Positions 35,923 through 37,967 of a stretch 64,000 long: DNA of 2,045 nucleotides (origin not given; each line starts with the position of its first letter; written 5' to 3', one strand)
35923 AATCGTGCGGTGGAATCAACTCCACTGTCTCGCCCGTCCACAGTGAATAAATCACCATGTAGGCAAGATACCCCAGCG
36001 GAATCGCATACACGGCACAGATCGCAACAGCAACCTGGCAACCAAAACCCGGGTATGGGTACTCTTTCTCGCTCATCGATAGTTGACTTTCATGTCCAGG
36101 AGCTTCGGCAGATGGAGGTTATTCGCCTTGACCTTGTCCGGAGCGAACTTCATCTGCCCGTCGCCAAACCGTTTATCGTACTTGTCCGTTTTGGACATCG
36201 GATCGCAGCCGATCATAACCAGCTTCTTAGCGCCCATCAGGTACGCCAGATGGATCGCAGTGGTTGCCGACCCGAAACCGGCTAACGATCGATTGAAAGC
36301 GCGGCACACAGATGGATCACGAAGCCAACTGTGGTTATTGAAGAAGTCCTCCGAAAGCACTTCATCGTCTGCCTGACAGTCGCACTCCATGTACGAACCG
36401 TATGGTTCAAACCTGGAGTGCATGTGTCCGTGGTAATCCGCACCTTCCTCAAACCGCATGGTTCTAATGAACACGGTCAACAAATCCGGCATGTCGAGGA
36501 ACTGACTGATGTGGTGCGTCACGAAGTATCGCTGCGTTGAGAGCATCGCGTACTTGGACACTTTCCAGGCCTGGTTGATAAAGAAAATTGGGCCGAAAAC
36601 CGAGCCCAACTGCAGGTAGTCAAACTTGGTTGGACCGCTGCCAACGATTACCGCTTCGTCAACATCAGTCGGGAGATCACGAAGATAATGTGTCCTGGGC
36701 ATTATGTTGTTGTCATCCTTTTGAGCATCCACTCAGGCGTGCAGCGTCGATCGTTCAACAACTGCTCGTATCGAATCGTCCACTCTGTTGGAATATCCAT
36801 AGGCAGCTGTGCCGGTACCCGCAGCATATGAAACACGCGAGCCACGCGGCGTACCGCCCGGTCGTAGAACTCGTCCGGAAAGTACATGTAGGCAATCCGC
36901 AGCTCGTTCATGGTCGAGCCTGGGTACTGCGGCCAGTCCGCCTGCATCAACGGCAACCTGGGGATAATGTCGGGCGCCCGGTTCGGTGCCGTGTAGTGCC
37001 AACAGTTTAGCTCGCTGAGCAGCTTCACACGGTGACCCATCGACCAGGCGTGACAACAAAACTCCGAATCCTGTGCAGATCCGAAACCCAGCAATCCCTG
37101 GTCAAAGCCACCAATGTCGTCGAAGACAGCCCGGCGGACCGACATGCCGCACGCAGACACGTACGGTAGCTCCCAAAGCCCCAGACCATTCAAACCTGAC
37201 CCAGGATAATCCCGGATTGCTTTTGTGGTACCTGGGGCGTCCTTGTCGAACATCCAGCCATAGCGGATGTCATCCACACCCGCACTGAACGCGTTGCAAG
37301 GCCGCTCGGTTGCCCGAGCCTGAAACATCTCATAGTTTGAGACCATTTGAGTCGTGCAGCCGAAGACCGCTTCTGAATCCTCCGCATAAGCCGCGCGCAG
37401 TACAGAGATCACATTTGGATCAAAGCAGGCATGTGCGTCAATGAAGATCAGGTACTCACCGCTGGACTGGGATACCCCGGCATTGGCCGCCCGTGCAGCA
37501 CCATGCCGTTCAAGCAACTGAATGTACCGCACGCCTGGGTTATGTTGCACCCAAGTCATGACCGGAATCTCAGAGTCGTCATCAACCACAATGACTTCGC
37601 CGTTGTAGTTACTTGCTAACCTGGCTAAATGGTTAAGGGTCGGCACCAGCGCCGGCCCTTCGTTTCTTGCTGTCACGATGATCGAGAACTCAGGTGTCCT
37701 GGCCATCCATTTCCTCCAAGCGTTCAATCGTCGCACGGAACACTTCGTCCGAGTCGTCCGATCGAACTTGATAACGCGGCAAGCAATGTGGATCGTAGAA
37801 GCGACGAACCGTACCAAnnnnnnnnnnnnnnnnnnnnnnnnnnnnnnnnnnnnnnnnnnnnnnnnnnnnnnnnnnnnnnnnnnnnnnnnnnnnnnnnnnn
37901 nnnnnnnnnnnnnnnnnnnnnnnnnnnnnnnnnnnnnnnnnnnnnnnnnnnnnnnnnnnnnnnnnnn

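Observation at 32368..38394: Second carbohydrate-enzyme cluster: adenylate-forming-like enzyme, GT-B, GT32, GT2, DUF115/Maf-like, ppGalNAc-T-like GT2 and CE4 deacetylase on alternating strands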

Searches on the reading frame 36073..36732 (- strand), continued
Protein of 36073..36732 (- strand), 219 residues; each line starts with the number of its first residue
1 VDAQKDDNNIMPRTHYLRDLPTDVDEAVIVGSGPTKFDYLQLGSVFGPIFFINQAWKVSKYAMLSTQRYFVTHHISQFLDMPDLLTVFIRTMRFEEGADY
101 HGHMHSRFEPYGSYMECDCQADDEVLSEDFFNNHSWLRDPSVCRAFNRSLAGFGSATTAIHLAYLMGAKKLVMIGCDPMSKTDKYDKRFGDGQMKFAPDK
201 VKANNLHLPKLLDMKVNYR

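Call 75: search_protein_families(library=pfam, proteins=[L015:986-3034:+, L015:3722-5041:-, L015:5049-7199:-, L015:7960-9903:+, L015:10865-11407:-, L015:11522-12073:-, L015:11991-13808:-, L015:13819-14628:-, L015:15762-16469:-, L015:18295-19131:-], max_evalue=0.001)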
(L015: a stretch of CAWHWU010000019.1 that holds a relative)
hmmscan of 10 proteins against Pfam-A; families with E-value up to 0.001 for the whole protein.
L015:986-3034:+ (682 aa): 2 families
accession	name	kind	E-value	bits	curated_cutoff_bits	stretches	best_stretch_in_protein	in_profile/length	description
PF04765.19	TOD1_MUCI70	-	2.5e-09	37.3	21.4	1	549-668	146-279/314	TOD1/MUCI70, glycosyltransferase-like domain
PF00535.33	Glycos_transf_2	-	9e-08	32.7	23.3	1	17-64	63-110/168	Glycosyl transferase family 2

L015:3722-5041:- (439 aa): 0 families

L015:5049-7199:- (716 aa): 8 families
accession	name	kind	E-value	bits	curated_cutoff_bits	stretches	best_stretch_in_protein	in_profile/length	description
PF00069.31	Pkinase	-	2.5e-48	165.2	31.7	1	111-361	1-256/263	Protein kinase domain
PF07714.23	PK_Tyr_Ser-Thr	-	1.2e-34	120.2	23.1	1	113-358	3-250/258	Protein tyrosine and serine/threonine kinase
PF20703.3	nSTAND1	-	2.6e-17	64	27.1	1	405-611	3-196/379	Novel STAND NTPase 1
PF13401.12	AAA_22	-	4.3e-07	30.7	27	1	452-558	6-106/130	AAA domain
PF01636.29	APH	-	1.5e-05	25.4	23.2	0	226-257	167-199/239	Phosphotransferase enzyme family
PF13191.12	AAA_16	-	0.00016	22.7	32.6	0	445-541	18-143/167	AAA ATPase domain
PF03109.22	ABC1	-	0.00025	20.7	22.9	1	180-260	139-219/244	ABC1 atypical kinase-like domain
PF01637.24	ATPase_2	-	0.00036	20.8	33.2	1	448-504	17-78/225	ATPase domain predominantly from Archaea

L015:7960-9903:+ (647 aa): 5 families
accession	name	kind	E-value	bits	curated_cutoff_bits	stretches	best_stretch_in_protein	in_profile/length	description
PF00535.33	Glycos_transf_2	-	1.1e-25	91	23.3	2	72-245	1-167/168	Glycosyl transferase family 2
PF10111.15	Glyco_tranf_2_2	-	1.3e-09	38.4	27.3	1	99-265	29-197/276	Glycosyltransferase like family 2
PF13641.12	Glyco_tranf_2_3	-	5.6e-08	33.5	27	1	71-290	3-217/230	Glycosyltransferase like family 2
PF13632.12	Glyco_trans_2_3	-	0.00024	21.4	27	1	219-297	61-135/198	Glycosyl transferase family group 2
PF02709.20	Glyco_transf_7C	-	0.00048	20.2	23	0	555-595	21-61/78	N-terminal domain of galactosyltransferase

L015:10865-11407:- (180 aa): 2 families
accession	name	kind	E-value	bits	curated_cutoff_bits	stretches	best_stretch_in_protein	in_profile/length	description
PF02348.25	CTP_transf_3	-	7.9e-17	62.2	22.6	1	30-157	2-114/217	Cytidylyltransferase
PF12804.13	NTP_transf_3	-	2e-06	28.5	27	1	39-173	10-127/160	MobA-like NTP transferase domain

L015:11522-12073:- (183 aa): 0 families

L015:11991-13808:- (605 aa): 1 family
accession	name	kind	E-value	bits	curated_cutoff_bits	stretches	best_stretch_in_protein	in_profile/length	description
PF03150.19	CCP_MauG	-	1.5e-57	194.9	25.6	1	251-398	2-148/149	Di-haem cytochrome c peroxidase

L015:13819-14628:- (269 aa): 6 families
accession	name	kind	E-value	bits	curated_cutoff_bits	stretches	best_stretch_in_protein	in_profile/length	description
PF13847.12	Methyltransf_31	-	1.2e-14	54.7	27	1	93-188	2-91/145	Methyltransferase domain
PF13649.12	Methyltransf_25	-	2.4e-11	44.6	27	1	98-178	1-72/97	Methyltransferase domain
PF08242.18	Methyltransf_12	-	3.9e-08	34.4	30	1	99-183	1-78/98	Methyltransferase domain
PF08241.18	Methyltransf_11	-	3e-06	28.2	21.2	1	99-177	1-67/95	Methyltransferase domain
PF01209.24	Ubie_methyltran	-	4.9e-06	26.5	20.1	1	92-162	45-111/233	ubiE/COQ5 methyltransferase family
PF13489.12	Methyltransf_23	-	5.7e-05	23.3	27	1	90-243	18-159/164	Methyltransferase domain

L015:15762-16469:- (235 aa): 0 families

L015:18295-19131:- (278 aa): 1 family
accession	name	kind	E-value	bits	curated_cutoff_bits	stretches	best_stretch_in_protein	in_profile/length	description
PF10518.14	TAT_signal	-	0.00098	19.4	22.7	0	109-128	2-21/21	TAT (twin-arginine translocation) pathway signal sequence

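Call 76: search_protein_families(library=ncbifam, proteins=[L007:10557-11384:-, L015:10865-11407:-, L007:17096-17461:+, L007:17782-18927:-, L007:13056-13859:-, L007:15746-16474:-, L007:9463-9918:-], max_evalue=0.001)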
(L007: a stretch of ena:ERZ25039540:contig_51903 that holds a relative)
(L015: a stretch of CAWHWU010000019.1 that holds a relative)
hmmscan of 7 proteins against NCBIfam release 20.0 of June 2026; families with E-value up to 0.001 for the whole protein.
L007:10557-11384:- (275 aa): 7 families
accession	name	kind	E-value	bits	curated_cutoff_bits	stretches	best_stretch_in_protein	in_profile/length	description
NF003952.0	PRK05450.1-5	subfamily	5.6e-45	153.4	193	1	3-258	3-242/250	3-deoxy-manno-octulosonate cytidylyltransferase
NF009905.0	PRK13368.1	subfamily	4e-41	140.9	255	1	1-261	1-238/243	3-deoxy-manno-octulosonate cytidylyltransferase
NF003948.0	PRK05450.1-1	equivalog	4.9e-36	124.2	281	1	3-255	6-237/248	3-deoxy-manno-octulosonate cytidylyltransferase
NF003950.0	PRK05450.1-3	subfamily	2.7e-32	112.1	234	1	1-242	1-221/248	3-deoxy-manno-octulosonate cytidylyltransferase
TIGR00466.1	kdsB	equivalog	6.2e-29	101.1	155.2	1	1-252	1-238/241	3-deoxy-manno-octulosonate cytidylyltransferase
TIGR03584.1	PseF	equivalog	4.7e-08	32.9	205.7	1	5-85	2-87/222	pseudaminic acid cytidylyltransferase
TIGR03310.1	matur_MocA_YgfJ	equivalog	0.00025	21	186.45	0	5-59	2-60/188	molybdenum cofactor cytidylyltransferase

L015:10865-11407:- (180 aa): 7 families
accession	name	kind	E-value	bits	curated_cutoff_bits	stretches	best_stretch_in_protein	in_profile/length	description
NF003952.0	PRK05450.1-5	subfamily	1.1e-25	90.2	193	1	28-158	3-117/250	3-deoxy-manno-octulosonate cytidylyltransferase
NF009905.0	PRK13368.1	subfamily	1.3e-24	86.9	255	1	26-157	1-114/243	3-deoxy-manno-octulosonate cytidylyltransferase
NF003950.0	PRK05450.1-3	subfamily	7.4e-19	68.1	234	1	26-156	1-116/248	3-deoxy-manno-octulosonate cytidylyltransferase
NF003948.0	PRK05450.1-1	equivalog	2.2e-18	66.4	281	1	27-156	5-119/248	3-deoxy-manno-octulosonate cytidylyltransferase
TIGR00466.1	kdsB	equivalog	1.3e-17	64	155.2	1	26-159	1-118/241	3-deoxy-manno-octulosonate cytidylyltransferase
TIGR03584.1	PseF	equivalog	2.2e-08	34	205.7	1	30-110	2-87/222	pseudaminic acid cytidylyltransferase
TIGR03310.1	matur_MocA_YgfJ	equivalog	7.4e-06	26.1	186.45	1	30-172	2-130/188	molybdenum cofactor cytidylyltransferase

L007:17096-17461:+ (121 aa): 2 families
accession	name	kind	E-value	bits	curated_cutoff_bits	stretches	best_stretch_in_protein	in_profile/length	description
TIGR03569.1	NeuB_NnaB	equivalog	5.9e-19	68.3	399.65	1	2-87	103-190/329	N-acetylneuraminate synthase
TIGR03586.1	PseI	equivalog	1.1e-14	54.4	340.25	1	1-77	103-178/327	pseudaminic acid synthase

L007:17782-18927:- (381 aa): 63 families (the best 25 are shown)
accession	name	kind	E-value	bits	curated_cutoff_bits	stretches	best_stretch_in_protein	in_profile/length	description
NF006580.0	PRK09105.1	subfamily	2.7e-144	480.7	444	1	16-381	3-372/375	pyridoxal phosphate-dependent aminotransferase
NF051461.1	pyoverd_PtaA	equivalog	2.7e-116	388.2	500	1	28-378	8-358/359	pyoverdine biosynthesis transaminase PtaA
TIGR01141.1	hisC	equivalog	7.4e-60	202.7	276.55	1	56-376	21-346/349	histidinol-phosphate transaminase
NF002878.0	PRK03321.1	subfamily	1.2e-59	201.8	374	1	50-376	17-345/352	histidinol-phosphate transaminase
NF006014.0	PRK08153.1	equivalog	6.2e-44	150.4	510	1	57-380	35-364/370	pyridoxal phosphate-dependent aminotransferase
NF003496.0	PRK05166.1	equivalog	8.6e-43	146.5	540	1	52-380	33-370/373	histidinol-phosphate transaminase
TIGR01140.1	L_thr_O3P_dcar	equivalog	1.3e-40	139.6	290.55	1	48-375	10-329/331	threonine-phosphate decarboxylase CobD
NF002877.0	PRK03317.1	equivalog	2.8e-36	125.1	409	1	57-380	33-367/374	histidinol-phosphate transaminase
NF005915.1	PRK07908.1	equivalog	4.5e-25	88.7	360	1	93-375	48-330/332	Rv2231c family histidinol phosphate aminotransferase CobC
NF002726.0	PRK02610.1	equivalog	7.6e-25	87.6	391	1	131-375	116-364/374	histidinol-phosphate transaminase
NF004870.0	PRK06225.1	equivalog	5.1e-24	84.7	351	1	102-380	78-374/380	pyridoxal phosphate-dependent aminotransferase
NF041364.1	GntC_guanitoxin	equivalog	5.7e-23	81.4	415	1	91-339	42-311/356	guanitoxin biosynthesis PLP-dependent (S)-gamma-hydroxy-L-arginine cyclodehydratase GntC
NF006225.0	PRK08354.1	equivalog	1.4e-21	77.2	288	1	135-378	87-314/318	putative aminotransferase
NF053748.1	bifunc_CobBC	exception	2.5e-21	75.8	950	1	96-375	519-795/797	bifunctional hydrogenobyrinic acid a,c-diamide synthase/histidinol phosphate aminotransferase CobBC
TIGR03537.1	DapC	equivalog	3.1e-17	62.5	453.6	1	108-335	61-298/350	succinyldiaminopimelate transaminase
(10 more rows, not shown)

L007:13056-13859:- (267 aa): 0 families

L007:15746-16474:- (242 aa): 1 family
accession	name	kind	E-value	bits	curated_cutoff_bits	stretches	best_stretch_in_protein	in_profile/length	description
TIGR02937.1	sigma70-ECF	superfamily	8.3e-05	22.3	42.9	1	18-191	4-156/165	sigma-70 family RNA polymerase sigma factor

L007:9463-9918:- (151 aa): 0 families

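Call 85: search_dna_similar(query=window:36073-36702:-, collection=plasmids, mode=protein, max_evalue=1, max_rows=10)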
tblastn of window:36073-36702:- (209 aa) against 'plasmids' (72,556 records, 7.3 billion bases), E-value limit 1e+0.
Records with a match: 1; places in all: 1; records where one place covers at least 80% of the query: 0.
Best place of each record, by identity: <60% 1.
By first word of the organism name: Halostagnicola 1.
By predicted mobility (MOB-suite, as given by PLSDB): non-mobilizable 1.
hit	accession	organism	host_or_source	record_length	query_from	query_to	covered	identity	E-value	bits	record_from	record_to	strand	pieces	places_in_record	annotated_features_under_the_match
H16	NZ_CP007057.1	Halostagnicola larsenii XH-48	-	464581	11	74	31%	32.4%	2e-1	40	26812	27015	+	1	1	SRPBCC domain-containing protein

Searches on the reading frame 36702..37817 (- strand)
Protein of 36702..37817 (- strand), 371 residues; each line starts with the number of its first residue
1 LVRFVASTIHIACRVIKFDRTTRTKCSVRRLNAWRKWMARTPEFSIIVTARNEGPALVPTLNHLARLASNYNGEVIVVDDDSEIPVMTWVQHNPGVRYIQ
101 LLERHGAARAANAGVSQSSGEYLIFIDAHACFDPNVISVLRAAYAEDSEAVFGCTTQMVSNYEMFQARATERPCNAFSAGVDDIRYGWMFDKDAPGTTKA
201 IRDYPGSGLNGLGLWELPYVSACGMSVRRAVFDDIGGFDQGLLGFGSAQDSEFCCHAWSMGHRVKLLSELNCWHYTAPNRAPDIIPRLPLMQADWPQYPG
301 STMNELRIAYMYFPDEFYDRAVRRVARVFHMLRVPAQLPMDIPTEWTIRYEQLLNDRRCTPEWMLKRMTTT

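Call 3: search_protein_families(library=pfam, proteins=[window:36702-37817:-], max_evalue=0.01)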
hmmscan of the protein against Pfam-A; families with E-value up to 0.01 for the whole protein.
window:36702-37817:- (371 aa): 3 families
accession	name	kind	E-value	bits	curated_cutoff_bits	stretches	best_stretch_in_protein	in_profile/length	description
PF00535.33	Glycos_transf_2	-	9.1e-22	78.2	23.3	1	45-235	1-167/168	Glycosyl transferase family 2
PF13641.12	Glyco_tranf_2_3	-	1e-09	39.2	27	1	42-161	1-127/230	Glycosyltransferase like family 2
PF10111.15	Glyco_tranf_2_2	-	7.7e-06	26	27.3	1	71-130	25-92/276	Glycosyltransferase like family 2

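Call 4: search_protein_families(library=phrogs, proteins=[window:36702-37817:-], max_evalue=0.01)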
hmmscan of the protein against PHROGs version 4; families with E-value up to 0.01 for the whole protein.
window:36702-37817:- (371 aa): 1 family
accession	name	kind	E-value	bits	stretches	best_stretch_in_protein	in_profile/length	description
phrog_841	-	moron, auxiliary metabolic gene and host takeover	2.2e-07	31.7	1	43-153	3-120/309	GtrB-like O-antigen conversion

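Call 12: search_protein_families(library=ncbifam, proteins=[window:36702-37817:-], max_evalue=0.1)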
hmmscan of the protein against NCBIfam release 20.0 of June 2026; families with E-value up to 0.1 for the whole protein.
window:36702-37817:- (371 aa): 18 families
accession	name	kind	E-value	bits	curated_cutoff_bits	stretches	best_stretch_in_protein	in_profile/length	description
TIGR03965.1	mycofact_glyco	equivalog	1.7e-15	56.8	280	2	40-139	72-174/467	mycofactocin biosynthesis glycosyltransferase MftF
TIGR04283.1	glyco_like_mftF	equivalog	1.5e-12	47.6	182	1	45-158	2-110/221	TIGR04283 family arsenosugar biosynthesis glycosyltransferase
NF041875.1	EPS_EpsD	equivalog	1.9e-12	47.3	370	1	45-151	2-111/325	exopolysaccharide biosynthesis glycosyltransferase EpsD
TIGR03937.1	PgaC_IcaA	equivalog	4.9e-10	38.9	422.3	1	36-148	39-154/407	poly-beta-1,6-N-acetyl-D-glucosamine synthase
NF007482.0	PRK10073.1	equivalog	1.6e-08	34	423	1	38-159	2-125/334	glycosyltransferase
NF050819.1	PolSacchBiosHfsG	equivalog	3.3e-06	26.5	500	1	36-154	6-128/302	polysaccharide biosynthesis protein HfsG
TIGR04242.1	nodulat_NodC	equivalog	3.8e-06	26.1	550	1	35-159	41-169/395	chitooligosaccharide synthase NodC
NF038299.1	EPS_HpsN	equivalog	4.7e-06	25.8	425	1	44-150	3-112/317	hormogonium polysaccharide biosynthesis glycosyltransferase HpsN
NF041394.1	GtaseAglG_Halo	equivalog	2.6e-05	23.7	440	1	91-151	54-113/304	glucosyl-dolichyl phosphate glucuronosyltransferase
NF047683.1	TeichurnBiosyTuaG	equivalog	8.2e-05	22.4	400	1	41-138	5-105/252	teichuronic acid biosynthesis protein TuaG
TIGR04009.1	wcaE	equivalog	0.00011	21.6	369.2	1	46-151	5-114/248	colanic acid biosynthesis glycosyltransferase WcaE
TIGR03111.1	glyc2_xrt_Gpos1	hypoth_equivalog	0.00012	21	363.95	1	36-163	43-174/439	TIGR03111 family XrtG-associated glycosyltransferase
NF047588.1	GlcsyltransPgfSStrep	equivalog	0.00034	19.9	500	1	45-155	4-121/308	glycosyltransferase PgfS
TIGR01556.1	rhamnosyltran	subfamily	0.00073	18.8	200.55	1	59-129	5-83/281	rhamnosyltransferase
NF007453.0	PRK10018.1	equivalog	0.0011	18.7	382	1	71-166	34-133/280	colanic acid biosynthesis glycosyltransferase WcaA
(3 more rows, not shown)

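Call 56: search_solved_structures(query=window:36702-37817:-, max_evalue=0.01, show_alignments=1)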
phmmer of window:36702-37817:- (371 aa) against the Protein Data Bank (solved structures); distinct sequences matched with E-value up to 0.01: 19.
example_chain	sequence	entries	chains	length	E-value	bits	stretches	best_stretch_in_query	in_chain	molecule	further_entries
2d7i_A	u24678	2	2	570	3.2e-07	33.2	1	27-265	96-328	Polypeptide N-acetylgalactosaminyltransferase 10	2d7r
6e7i_A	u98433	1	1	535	0.00034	23.2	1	35-266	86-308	Polypeptide N-acetylgalactosaminyltransferase 2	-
6nqt_A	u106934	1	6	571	0.00039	23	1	35-266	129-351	Polypeptide N-acetylgalactosaminyltransferase 2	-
5mlz_A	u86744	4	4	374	0.00041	23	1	42-154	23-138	Dolichol monophosphate mannose synthase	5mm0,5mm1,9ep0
1xhb_A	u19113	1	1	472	0.00045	22.8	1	40-267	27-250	Polypeptide N-acetylgalactosaminyltransferase 1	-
5nqa_A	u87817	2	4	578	0.00064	22.3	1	40-286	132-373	Polypeptide N-acetylgalactosaminyltransferase 4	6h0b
6egs_A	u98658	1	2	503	0.00069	22.2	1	35-263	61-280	Polypeptide N-acetylgalactosaminyltransferase 2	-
2ffu_A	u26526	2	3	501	0.00069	22.2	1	35-263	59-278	Polypeptide N-acetylgalactosaminyltransferase 2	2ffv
8v9q_A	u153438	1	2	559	0.00071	22.2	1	40-267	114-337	Polypeptide N-acetylgalactosaminyltransferase 1 soluble form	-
6pxu_A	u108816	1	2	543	0.00089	21.8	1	42-261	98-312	Polypeptide N-acetylgalactosaminyltransferase 12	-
4d11_C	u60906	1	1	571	0.00091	21.8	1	35-263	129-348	POLYPEPTIDE GALNAC-TRANSFERASE T2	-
4d0t_A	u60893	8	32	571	0.00092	21.8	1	35-263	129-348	POLYPEPTIDE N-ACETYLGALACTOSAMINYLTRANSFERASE 2 | POLYPEPTIDE GALNAC-TRANSFERASE T2 | GALNAC-T2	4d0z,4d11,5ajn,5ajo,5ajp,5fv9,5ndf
6e4q_A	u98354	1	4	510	0.0012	21.4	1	36-266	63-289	polypeptide N-acetylgalactosaminyltransferase 9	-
6e4r_A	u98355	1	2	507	0.0012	21.4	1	36-266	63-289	polypeptide N-acetylgalactosaminyltransferase 9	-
6yv7_B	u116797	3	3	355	0.0029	20.2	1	41-133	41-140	Glycosyl transferase, family 2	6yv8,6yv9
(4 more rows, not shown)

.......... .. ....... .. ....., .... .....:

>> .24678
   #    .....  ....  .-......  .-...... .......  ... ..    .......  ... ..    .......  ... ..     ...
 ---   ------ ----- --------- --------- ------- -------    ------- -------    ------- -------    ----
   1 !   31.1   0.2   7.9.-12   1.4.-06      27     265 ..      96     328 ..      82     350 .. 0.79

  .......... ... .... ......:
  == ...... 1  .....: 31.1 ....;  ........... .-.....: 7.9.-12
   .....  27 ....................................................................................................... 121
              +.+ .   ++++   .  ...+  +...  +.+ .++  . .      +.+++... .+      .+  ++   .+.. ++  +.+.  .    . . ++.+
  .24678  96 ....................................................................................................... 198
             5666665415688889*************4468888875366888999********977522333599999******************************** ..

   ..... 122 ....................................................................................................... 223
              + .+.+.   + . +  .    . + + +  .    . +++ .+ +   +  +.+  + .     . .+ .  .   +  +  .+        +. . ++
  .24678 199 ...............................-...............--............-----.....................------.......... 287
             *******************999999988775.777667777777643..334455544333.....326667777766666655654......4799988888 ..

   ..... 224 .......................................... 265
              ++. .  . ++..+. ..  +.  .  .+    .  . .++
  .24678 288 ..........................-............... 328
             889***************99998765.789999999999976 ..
